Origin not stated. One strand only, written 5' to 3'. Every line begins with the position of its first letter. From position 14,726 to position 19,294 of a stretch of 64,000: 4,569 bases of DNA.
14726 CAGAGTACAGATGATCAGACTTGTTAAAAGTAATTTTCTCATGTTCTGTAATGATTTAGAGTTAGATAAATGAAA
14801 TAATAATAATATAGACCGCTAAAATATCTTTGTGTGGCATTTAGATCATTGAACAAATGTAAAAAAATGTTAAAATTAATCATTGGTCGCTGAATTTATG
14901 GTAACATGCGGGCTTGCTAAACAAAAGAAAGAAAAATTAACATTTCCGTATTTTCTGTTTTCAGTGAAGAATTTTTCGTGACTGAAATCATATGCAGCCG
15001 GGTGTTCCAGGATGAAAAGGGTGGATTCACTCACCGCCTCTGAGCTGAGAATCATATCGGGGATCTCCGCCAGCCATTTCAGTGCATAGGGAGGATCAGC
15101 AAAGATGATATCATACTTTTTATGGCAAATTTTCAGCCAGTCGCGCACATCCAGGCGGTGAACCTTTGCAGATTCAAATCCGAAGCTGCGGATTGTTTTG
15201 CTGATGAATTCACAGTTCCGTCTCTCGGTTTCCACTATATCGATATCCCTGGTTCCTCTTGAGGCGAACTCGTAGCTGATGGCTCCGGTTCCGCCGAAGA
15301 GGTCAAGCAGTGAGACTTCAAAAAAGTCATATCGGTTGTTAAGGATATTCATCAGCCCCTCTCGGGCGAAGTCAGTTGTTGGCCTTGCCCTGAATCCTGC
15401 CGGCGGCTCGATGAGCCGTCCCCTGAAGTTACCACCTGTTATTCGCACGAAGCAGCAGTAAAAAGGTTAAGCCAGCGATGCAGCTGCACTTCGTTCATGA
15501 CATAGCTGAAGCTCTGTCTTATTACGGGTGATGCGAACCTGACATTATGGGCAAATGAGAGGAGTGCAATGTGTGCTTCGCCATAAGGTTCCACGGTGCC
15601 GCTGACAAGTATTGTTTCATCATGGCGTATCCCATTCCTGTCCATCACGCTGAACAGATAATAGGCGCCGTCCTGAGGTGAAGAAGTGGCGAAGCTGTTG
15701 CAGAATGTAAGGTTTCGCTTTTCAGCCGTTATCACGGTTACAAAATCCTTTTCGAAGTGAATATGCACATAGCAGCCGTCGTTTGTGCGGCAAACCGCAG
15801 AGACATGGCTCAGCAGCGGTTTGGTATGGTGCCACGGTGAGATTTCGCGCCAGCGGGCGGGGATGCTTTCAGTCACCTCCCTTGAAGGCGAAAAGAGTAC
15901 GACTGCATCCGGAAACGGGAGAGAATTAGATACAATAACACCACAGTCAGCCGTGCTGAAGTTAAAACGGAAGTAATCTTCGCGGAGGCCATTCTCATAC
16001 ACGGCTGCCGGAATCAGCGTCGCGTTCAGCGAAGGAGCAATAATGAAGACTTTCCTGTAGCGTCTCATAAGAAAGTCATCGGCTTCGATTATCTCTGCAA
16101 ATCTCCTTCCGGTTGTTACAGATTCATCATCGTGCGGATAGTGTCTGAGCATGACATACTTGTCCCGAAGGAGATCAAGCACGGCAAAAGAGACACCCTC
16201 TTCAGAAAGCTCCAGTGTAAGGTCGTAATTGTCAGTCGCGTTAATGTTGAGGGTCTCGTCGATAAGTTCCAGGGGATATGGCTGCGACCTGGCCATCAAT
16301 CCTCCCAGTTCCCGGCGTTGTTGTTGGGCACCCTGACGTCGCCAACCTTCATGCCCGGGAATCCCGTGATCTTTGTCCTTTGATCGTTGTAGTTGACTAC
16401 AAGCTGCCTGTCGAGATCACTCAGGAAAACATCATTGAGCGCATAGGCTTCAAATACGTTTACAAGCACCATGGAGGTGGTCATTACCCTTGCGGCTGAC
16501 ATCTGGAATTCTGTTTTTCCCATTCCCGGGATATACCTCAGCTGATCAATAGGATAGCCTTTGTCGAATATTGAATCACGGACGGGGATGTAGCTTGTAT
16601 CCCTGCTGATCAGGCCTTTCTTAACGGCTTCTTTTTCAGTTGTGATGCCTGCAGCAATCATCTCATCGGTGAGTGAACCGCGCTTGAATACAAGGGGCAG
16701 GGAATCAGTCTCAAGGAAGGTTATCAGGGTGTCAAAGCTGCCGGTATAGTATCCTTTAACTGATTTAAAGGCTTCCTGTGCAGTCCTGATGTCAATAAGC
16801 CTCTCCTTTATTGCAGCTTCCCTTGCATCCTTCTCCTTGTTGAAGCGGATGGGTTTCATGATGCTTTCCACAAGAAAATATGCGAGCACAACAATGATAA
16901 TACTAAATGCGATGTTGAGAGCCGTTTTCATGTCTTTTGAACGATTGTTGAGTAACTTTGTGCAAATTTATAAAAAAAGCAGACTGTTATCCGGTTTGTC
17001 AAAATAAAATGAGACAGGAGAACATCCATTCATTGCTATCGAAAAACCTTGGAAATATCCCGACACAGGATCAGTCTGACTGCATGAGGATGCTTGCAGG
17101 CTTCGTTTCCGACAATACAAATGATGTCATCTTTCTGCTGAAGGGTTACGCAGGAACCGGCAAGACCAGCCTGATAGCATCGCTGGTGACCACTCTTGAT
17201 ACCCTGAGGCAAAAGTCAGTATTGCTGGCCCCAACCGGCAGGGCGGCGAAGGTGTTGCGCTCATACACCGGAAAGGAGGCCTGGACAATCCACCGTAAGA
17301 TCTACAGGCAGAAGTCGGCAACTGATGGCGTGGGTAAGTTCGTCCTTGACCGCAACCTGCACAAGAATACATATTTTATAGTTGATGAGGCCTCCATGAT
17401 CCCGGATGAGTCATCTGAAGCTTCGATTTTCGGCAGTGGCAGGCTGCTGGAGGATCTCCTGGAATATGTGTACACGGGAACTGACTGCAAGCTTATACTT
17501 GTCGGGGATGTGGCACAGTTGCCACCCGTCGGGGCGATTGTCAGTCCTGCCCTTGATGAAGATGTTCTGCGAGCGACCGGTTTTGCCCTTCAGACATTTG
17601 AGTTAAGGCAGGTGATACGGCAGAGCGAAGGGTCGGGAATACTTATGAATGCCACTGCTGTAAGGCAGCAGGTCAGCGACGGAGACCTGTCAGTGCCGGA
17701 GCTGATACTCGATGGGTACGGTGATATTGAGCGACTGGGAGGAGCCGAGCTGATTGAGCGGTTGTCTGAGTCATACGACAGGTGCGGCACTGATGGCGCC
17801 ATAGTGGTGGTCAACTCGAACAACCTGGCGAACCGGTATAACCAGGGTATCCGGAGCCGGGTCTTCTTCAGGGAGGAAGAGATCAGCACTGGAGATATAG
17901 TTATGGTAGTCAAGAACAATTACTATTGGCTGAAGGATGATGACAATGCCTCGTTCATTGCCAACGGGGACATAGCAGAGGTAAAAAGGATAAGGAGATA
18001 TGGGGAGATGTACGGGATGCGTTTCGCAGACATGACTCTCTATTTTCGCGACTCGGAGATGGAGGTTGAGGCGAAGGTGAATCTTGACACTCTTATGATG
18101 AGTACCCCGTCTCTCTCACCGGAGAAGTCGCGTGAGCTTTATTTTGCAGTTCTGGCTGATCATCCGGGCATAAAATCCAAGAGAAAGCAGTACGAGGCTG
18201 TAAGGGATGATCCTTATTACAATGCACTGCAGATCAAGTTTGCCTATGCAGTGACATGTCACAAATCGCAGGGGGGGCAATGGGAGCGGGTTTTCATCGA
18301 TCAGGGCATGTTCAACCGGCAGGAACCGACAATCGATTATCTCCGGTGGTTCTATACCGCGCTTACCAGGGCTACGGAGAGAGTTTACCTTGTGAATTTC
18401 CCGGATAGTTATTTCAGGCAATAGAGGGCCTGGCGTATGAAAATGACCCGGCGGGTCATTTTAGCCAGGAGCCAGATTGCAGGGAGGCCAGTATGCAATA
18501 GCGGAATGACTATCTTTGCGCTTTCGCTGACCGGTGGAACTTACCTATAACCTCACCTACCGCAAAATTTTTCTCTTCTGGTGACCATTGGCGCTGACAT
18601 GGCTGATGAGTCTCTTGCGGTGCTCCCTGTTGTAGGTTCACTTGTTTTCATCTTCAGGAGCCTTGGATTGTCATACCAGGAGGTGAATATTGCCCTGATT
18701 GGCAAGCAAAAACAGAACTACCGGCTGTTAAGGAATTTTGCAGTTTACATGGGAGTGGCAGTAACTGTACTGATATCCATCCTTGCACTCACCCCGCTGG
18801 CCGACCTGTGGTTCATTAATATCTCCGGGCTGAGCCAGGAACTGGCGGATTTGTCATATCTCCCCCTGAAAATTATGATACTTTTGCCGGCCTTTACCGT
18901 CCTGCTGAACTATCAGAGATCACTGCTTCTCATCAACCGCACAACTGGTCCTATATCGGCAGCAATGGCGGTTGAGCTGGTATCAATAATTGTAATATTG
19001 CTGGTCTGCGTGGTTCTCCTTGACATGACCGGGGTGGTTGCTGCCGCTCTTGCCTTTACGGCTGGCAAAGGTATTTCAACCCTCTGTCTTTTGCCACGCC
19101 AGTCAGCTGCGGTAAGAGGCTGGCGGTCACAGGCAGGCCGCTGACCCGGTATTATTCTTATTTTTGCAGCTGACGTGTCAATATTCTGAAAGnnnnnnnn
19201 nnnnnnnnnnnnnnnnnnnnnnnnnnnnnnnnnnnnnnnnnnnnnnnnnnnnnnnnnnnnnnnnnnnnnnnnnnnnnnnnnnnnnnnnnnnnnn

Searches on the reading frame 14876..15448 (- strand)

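Call 28: search_protein_families(library=pfam, proteins=[window:14876-15448:-], max_evalue=0.01)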
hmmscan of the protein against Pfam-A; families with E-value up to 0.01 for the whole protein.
window:14876-15448:- (190 aa): 7 families
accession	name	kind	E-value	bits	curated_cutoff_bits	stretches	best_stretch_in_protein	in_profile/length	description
PF03602.21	Cons_hypoth95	-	1e-31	110.4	24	1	1-175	1-181/182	Conserved hypothetical protein 95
PF05175.20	MTS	-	1.2e-06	28.7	23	1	23-121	14-108/170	Methyltransferase small domain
PF01861.22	BpsA_C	-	0.00033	20.5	27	1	66-124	67-125/243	Branched-chain polyamine synthase A C-terminal domain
PF13847.12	Methyltransf_31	-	0.00072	19.7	27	1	46-124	6-82/145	Methyltransferase domain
PF09445.16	Methyltransf_15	-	0.0017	18.4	22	1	47-121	4-81/165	RNA cap guanine-N2 methyltransferase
PF13649.12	Methyltransf_25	-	0.0053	17.9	27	1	48-117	2-70/97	Methyltransferase domain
PF02086.21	MethyltransfD12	-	0.0067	16.6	22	0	88-122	152-186/253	D12 class N6 adenine-specific DNA methyltransferase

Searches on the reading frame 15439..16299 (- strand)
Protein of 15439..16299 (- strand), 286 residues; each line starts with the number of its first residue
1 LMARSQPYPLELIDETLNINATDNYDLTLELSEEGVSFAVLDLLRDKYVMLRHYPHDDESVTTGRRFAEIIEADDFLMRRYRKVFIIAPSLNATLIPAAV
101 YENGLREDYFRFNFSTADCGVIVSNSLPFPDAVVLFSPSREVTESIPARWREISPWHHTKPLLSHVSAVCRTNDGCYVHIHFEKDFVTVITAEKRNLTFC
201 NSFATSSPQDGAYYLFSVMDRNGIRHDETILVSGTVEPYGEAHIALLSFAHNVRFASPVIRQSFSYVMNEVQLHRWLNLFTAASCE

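Call 28: search_protein_families(library=pfam, proteins=[window:15439-16299:-], max_evalue=0.01)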
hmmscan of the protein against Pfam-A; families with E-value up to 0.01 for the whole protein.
window:15439-16299:- (286 aa): 1 family
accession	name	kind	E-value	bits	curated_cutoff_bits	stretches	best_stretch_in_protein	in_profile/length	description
PF12864.12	DUF3822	-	1.2e-38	133.2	24.9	1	14-252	1-240/241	Protein of unknown function (DUF3822)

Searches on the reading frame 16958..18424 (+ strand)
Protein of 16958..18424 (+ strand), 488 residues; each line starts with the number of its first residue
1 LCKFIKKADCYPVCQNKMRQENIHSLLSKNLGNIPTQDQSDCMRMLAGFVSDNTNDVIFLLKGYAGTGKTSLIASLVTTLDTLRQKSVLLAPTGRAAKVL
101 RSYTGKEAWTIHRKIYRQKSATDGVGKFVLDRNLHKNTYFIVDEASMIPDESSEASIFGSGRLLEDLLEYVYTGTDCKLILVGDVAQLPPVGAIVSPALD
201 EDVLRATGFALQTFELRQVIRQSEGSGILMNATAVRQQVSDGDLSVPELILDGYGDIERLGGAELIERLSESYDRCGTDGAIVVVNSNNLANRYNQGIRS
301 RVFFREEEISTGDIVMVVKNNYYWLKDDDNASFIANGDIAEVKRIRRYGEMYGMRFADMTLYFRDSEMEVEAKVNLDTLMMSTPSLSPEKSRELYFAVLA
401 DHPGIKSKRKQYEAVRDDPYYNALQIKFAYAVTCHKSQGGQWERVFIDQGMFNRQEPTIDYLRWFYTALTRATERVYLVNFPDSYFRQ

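Call 28: search_protein_families(library=pfam, proteins=[window:16958-18424:+], max_evalue=0.01)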
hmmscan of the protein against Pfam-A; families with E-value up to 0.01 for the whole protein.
window:16958-18424:+ (488 aa): 11 families
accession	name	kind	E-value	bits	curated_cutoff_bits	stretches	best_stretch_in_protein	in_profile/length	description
PF13604.12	AAA_30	-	5.6e-23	82.1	27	1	54-236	16-169/191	AAA domain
PF13245.12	AAA_19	-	4.8e-21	75.8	25.1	1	54-192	9-133/134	AAA domain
PF13538.12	UvrD_C_2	-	5.1e-19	68.3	27.4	1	428-479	1-52/52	UvrD-like helicase C-terminal domain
PF05970.20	PIF1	-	2.9e-10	40.6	25.9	1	36-192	3-156/223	PIF1-like helicase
PF09848.15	SLFN-g3_helicase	-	1.1e-06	28.7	24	1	57-223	2-162/354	Schlafen group 3, DNA/RNA helicase domain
PF01443.25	Viral_helicase1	-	4.8e-05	23.7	21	0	61-149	3-72/228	Viral superfamily 1 RNA helicase core domain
PF13086.12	AAA_11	-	9.1e-05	22.8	27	0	54-91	18-58/257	AAA domain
PF13401.12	AAA_22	-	0.00098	19.9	27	1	58-183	7-122/130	AAA domain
PF13191.12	AAA_16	-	0.0032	18.4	32.6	1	58-187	26-142/167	AAA ATPase domain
PF02367.23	TsaE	-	0.0041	17.5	26.6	1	44-134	9-92/128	Threonylcarbamoyl adenosine biosynthesis protein TsaE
PF18335.7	SH3_13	-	0.0041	17.3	41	1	293-348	8-57/65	ATP-dependent RecD-like DNA helicase SH3 domain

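Call 45: find_homologous_proteins(query=window:17009-18421:+, max_evalue=1e-30)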
Query window:17009-18421:+ (471 aa): 8000 proteins with E <= 1e-30 among 8000 candidates; the best 120 are listed.
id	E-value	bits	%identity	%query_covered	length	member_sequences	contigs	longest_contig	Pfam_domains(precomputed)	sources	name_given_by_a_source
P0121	0.0e+0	1035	99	98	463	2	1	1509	PF13538.13,PF05970.21,PF13604.13,PF13245.13,PF09848.16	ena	-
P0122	0.0e+0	1013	95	100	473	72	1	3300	PF13538.13,PF05970.21,PF13604.13,PF13245.13,PF09848.16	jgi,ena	-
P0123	4.8e-297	1003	94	100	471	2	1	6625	PF13538.13,PF05970.21,PF13604.13,PF13245.13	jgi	jgi:exodeoxyribonuclease-5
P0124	2.1e-288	974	90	100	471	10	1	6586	PF13538.13,PF13086.13,PF05970.21,PF13604.13,PF13245.13,PF09848.16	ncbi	-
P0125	1.1e-285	965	89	100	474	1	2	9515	PF13538.13,PF13086.13,PF05970.21,PF13604.13,PF13245.13,PF09848.16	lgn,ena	-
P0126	9.6e-285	962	89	100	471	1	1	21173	PF13538.13,PF05970.21,PF13604.13,PF13245.13,PF09848.16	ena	-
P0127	4.0e-284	960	89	100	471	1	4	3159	PF13538.13,PF05970.21,PF13604.13,PF13245.13,PF09848.16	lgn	-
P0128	4.0e-284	960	89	100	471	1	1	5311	PF13538.13,PF05970.21,PF13604.13,PF13245.13,PF09848.16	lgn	-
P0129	5.2e-284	960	89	100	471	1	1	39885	PF13538.13,PF05970.21,PF01443.25,PF13604.13,PF13245.13,PF09848.16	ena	-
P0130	1.4e-283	958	89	100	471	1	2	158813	PF13538.13,PF05970.21,PF13604.13,PF13245.13,PF09848.16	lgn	-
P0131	6.0e-283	956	89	100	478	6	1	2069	PF13538.13,PF05970.21,PF13604.13,PF13245.13,PF09848.16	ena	-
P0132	6.6e-283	956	88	100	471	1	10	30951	PF13538.13,PF05970.21,PF01443.25,PF13604.13,PF13245.13,PF09848.16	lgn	-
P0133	6.8e-283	956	88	100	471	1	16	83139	PF13538.13,PF05970.21,PF01443.25,PF13604.13,PF13245.13,PF09848.16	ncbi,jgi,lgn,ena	-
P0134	7.3e-283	956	88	100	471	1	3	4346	PF13538.13,PF05970.21,PF13604.13,PF13245.13,PF09848.16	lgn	-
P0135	8.3e-283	956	89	100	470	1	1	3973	PF13538.13,PF05970.21,PF13604.13,PF13245.13,PF09848.16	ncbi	-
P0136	1.2e-282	955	88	100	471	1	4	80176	PF13538.13,PF05970.21,PF01443.25,PF13604.13,PF13245.13,PF09848.16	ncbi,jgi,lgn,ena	-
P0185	1.2e-278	942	87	100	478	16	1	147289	PF13538.13,PF05970.21,PF13604.13,PF13245.13,PF09848.16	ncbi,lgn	-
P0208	1.5e-275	932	86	100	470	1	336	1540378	PF13538.13,PF05970.21,PF13604.13,PF13245.13,PF09848.16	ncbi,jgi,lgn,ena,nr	ncbi:MAG TPA: AAA family ATPase [Bacteroidales bacterium]|jgi:exodeoxyribonuclease-5|nr:AAA family A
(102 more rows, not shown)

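Call 47: find_encoding_contigs(protein=P0136, flank=10000, max_places=1)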
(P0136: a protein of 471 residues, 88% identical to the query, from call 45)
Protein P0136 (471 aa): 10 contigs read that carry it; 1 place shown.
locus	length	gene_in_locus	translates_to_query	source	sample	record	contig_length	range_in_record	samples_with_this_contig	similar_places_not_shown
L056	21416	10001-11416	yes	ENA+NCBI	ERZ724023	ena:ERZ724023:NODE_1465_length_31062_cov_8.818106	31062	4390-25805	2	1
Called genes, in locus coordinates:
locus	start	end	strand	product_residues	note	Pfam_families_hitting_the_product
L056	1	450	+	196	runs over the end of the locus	PF01128:IspD (weak), PF12804:NTP_transf_3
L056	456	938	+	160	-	PF00111:Fer2, PF13085:Fer2_3 (faint), PF01799:Fer2_2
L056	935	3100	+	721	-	PF20256:MoCoBD_2, PF01315:Ald_Xan_dh_C (weak), PF02738:MoCoBD_1, PF20256:MoCoBD_2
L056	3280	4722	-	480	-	PF14322:SusD-like_3, PF07980:SusD_RagB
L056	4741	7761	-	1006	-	PF13620:CarboxypepD_reg, PF13715:CarbopepD_reg_2, PF07715:Plug, PF00593:TonB_dep_Rec_b-barrel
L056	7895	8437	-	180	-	PF03602:Cons_hypoth95, PF05175:MTS, PF01861:BpsA_C (weak), PF13649:Methyltransf_25 (faint)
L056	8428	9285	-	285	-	PF12864:DUF3822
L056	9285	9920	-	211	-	-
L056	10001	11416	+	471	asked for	PF05970:PIF1, PF13604:AAA_30, PF01443:Viral_helicase1 (faint), PF09848:SLFN-g3_helicase (weak), PF13245:AAA_19, PF13538:UvrD_C_2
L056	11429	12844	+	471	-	-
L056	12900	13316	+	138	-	PF01894:YjbQ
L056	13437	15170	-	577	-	PF02878:PGM_PMM_I, PF02879:PGM_PMM_II, PF02880:PGM_PMM_III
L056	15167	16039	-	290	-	PF01370:Epimerase, PF04321:RmlD_sub_bind, PF16363:GDP_Man_Dehyd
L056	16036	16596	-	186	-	PF00908:dTDP_sugar_isom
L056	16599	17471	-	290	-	PF00483:NTP_transferase, PF12804:NTP_transf_3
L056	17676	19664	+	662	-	PF00575:S1 (weak), PF21710:Spt6_S1 (faint), PF23459:S1_RRP5 (faint), PF00575:S1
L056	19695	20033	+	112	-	PF01740:STAS, PF13466:STAS_2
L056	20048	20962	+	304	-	PF23023:Anti-Pycsar_Apyc1, PF00753:Lactamase_B, PF13691:Lactamase_B_4, PF12706:Lactamase_B_2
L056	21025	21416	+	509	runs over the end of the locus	PF00117:GATase, PF07722:Peptidase_C26, PF02540:NAD_synthase (weak), PF00958:GMP_synt_C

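Call 48: find_encoding_contigs(protein=P0185, flank=10000, max_places=1)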
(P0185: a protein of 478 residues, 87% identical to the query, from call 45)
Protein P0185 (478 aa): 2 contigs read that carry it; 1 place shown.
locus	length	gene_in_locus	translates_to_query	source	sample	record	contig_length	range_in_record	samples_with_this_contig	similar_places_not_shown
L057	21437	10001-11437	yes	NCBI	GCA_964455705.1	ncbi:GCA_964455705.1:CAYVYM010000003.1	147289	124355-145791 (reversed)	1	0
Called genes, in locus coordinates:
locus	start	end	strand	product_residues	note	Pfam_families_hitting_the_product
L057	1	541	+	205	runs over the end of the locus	PF01128:IspD (weak), PF02348:CTP_transf_3 (weak), PF12804:NTP_transf_3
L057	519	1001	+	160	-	PF00111:Fer2, PF13085:Fer2_3 (weak), PF01799:Fer2_2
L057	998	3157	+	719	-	PF20256:MoCoBD_2, PF01315:Ald_Xan_dh_C (weak), PF02738:MoCoBD_1, PF20256:MoCoBD_2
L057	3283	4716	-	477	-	PF14322:SusD-like_3, PF07980:SusD_RagB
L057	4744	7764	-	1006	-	PF13620:CarboxypepD_reg (weak), PF13715:CarbopepD_reg_2, PF07715:Plug, PF00593:TonB_dep_Rec_b-barrel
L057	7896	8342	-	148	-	PF03602:Cons_hypoth95, PF05175:MTS (weak)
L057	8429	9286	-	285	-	PF12864:DUF3822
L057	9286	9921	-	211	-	-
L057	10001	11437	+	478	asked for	PF05970:PIF1, PF13245:AAA_19, PF13604:AAA_30, PF09848:SLFN-g3_helicase (weak), PF13538:UvrD_C_2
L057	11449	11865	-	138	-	PF01894:YjbQ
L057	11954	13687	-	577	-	PF02878:PGM_PMM_I, PF02879:PGM_PMM_II, PF02880:PGM_PMM_III, PF00408:PGM_PMM_IV (weak)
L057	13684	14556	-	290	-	PF01370:Epimerase, PF02719:Polysacc_synt_2 (faint), PF04321:RmlD_sub_bind, PF16363:GDP_Man_Dehyd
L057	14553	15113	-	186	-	PF00908:dTDP_sugar_isom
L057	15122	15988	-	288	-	PF00483:NTP_transferase, PF12804:NTP_transf_3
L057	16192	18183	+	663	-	PF00575:S1, PF21710:Spt6_S1 (faint), PF23459:S1_RRP5 (faint), PF00575:S1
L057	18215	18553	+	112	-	PF01740:STAS, PF13466:STAS_2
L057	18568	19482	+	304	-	PF23023:Anti-Pycsar_Apyc1, PF00753:Lactamase_B, PF13691:Lactamase_B_4, PF12706:Lactamase_B_2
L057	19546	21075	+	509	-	PF00117:GATase, PF07722:Peptidase_C26 (weak), PF02540:NAD_synthase (weak), PF00958:GMP_synt_C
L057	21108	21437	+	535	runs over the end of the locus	PF00595:PDZ (weak), PF13180:PDZ_2, PF17820:PDZ_6 (weak), PF03572:Peptidase_S41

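Call 49: find_encoding_contigs(protein=P0208, flank=10000, max_places=1)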
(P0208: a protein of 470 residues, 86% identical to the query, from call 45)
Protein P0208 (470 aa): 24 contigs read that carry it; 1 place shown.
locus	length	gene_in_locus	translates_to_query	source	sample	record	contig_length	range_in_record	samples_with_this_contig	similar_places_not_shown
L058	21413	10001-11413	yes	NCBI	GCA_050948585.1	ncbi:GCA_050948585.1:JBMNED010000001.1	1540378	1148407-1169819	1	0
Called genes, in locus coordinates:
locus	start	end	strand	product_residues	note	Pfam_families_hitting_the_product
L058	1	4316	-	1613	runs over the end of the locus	PF00270:DEAD, PF00271:Helicase_C, PF00580:UvrD-helicase, PF13245:AAA_19, PF13604:AAA_30, PF00580:UvrD-helicase, PF13361:UvrD_C, PF13538:UvrD_C_2, +4 more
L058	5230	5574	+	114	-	PF13560:HTH_31 (weak), PF01381:HTH_3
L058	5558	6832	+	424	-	PF07804:HipA_C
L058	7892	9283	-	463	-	PF12864:DUF3822, PF03602:Cons_hypoth95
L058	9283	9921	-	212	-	-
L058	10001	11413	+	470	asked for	PF05970:PIF1, PF09848:SLFN-g3_helicase (weak), PF13245:AAA_19, PF13604:AAA_30, PF13538:UvrD_C_2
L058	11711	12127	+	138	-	PF01894:YjbQ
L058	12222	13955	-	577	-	PF02878:PGM_PMM_I, PF02879:PGM_PMM_II, PF02880:PGM_PMM_III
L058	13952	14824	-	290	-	PF01370:Epimerase, PF04321:RmlD_sub_bind, PF16363:GDP_Man_Dehyd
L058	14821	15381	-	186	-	PF00908:dTDP_sugar_isom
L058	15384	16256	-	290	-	PF00483:NTP_transferase, PF12804:NTP_transf_3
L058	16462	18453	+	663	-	PF17092:PCB_OB (faint), PF00575:S1, PF21710:Spt6_S1 (faint), PF23459:S1_RRP5 (faint), PF00575:S1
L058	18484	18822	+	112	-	PF01740:STAS, PF13466:STAS_2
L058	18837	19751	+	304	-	PF23023:Anti-Pycsar_Apyc1, PF00753:Lactamase_B, PF13691:Lactamase_B_4, PF12706:Lactamase_B_2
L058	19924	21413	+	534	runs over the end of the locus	PF00595:PDZ (weak), PF13180:PDZ_2 (weak), PF17820:PDZ_6 (weak), PF03572:Peptidase_S41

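Call 52: search_protein_families(library=ncbifam, proteins=[L056:11429-12844:+], max_evalue=0.01)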
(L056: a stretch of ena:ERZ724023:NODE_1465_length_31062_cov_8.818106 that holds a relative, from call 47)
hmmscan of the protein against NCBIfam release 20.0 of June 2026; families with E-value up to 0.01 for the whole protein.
L056:11429-12844:+ (471 aa): 0 families

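Call 73: search_protein_families(library=pfam, proteins=[L056:11429-12844:+], max_evalue=10)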
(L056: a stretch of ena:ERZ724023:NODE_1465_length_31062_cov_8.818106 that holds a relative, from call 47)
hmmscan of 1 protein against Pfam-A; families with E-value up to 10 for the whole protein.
L056:11429-12844:+ (471 aa): 0 families

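Call 74: search_solved_structures(query=L056:11429-12844:+, max_evalue=10)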
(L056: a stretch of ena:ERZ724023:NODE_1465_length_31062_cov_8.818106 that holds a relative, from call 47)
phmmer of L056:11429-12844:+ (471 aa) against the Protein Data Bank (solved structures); distinct sequences matched with E-value up to 10: 1.
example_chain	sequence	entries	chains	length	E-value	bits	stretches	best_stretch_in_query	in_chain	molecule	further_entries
4rwz_A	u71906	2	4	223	1.1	11.5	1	143-175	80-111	Putative rRNA methyltransferase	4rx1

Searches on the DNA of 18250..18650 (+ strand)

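Call 12: search_rna_families(source=window, start=18250, end=18650, threshold=evalue, max_evalue=10)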
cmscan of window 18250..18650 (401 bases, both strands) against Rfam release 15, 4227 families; matches with E-value up to 10: 1.
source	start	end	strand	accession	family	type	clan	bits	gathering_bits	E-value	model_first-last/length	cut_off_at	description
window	18252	18303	-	RF02308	TtnuCD34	Gene; snRNA; snoRNA; CD-box;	-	13.5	80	6.9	1-64/64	no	Tetrahymena snoRNA TtnuCD34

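Call 65: search_dna_similar(query=window:18400-18505:+, collection=phages, mode=distant, max_evalue=0.01, max_rows=10)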
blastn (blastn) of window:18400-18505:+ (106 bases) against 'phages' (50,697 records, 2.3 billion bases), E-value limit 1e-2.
No match.

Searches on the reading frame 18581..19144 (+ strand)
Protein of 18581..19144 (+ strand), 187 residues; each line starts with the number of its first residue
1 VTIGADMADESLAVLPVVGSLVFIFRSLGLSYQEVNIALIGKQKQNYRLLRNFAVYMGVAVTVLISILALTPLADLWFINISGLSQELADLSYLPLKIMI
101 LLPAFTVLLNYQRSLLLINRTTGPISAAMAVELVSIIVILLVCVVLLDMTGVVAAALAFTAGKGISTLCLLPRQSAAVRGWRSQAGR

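Call 28: search_protein_families(library=pfam, proteins=[window:18581-19144:+], max_evalue=0.01)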
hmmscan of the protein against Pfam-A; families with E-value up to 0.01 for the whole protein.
window:18581-19144:+ (187 aa): 0 families

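Call 52: search_protein_families(library=ncbifam, proteins=[window:18581-19144:+], max_evalue=0.01)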
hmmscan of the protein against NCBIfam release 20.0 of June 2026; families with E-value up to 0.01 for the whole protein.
window:18581-19144:+ (187 aa): 0 families

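Call 97: search_protein_representatives(protein=window:18581-19141:+)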
Query: 187 residues. Proteins with E-value up to 0.001 (for the whole library): 1016; up to 1e-10: 514; up to 1e-30: 58. The best 150 are listed.
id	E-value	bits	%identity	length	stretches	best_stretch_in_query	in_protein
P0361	1.1e-44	168.7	94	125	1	7-96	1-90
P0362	3.3e-44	167.2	43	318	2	8-178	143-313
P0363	6.6e-44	166.2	83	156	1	7-107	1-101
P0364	1.7e-43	164.8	39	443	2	10-172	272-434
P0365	2.9e-42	160.8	34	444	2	7-163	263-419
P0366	5.6e-41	156.6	34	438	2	9-166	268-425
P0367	1.1e-40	155.7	36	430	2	6-173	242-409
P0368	5.1e-40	153.5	35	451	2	8-173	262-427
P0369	1.1e-38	149.2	33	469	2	7-169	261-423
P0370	1.3e-38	148.9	47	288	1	6-173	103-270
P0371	3.1e-38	147.7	32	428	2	7-171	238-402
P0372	3.5e-38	147.5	48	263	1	7-168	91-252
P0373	5.8e-38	146.8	33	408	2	8-173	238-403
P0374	7.9e-38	146.4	47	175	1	10-172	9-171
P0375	1.2e-37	145.8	46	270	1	6-180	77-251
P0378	4.0e-37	144.1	34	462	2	9-164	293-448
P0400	7.4e-34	133.5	31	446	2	9-174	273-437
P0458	4.0e-26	108.3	29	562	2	8-179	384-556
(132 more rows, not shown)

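Call 98: search_protein_families(library=pfam, proteins=[P0364, P0365, P0366, P0368, P0369, P0378, P0400, P0458], max_evalue=1)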
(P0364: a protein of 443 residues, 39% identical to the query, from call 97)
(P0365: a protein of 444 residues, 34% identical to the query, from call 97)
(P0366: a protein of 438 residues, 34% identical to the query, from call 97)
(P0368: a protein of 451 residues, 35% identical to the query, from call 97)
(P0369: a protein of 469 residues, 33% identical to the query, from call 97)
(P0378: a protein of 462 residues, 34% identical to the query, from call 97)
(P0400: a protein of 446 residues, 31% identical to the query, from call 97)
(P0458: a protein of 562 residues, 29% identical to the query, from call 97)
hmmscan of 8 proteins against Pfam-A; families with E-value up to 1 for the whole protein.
P0364 (443 aa): 0 families

P0365 (444 aa): 0 families

P0366 (438 aa): 0 families

P0368 (451 aa): 0 families

P0369 (469 aa): 1 family
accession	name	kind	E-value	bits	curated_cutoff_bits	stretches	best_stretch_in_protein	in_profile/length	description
PF07260.16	ANKH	-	0.00011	22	22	1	12-258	12-264/344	Progressive ankylosis protein (ANKH)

P0378 (462 aa): 0 families

P0400 (446 aa): 0 families

P0458 (562 aa): 0 families
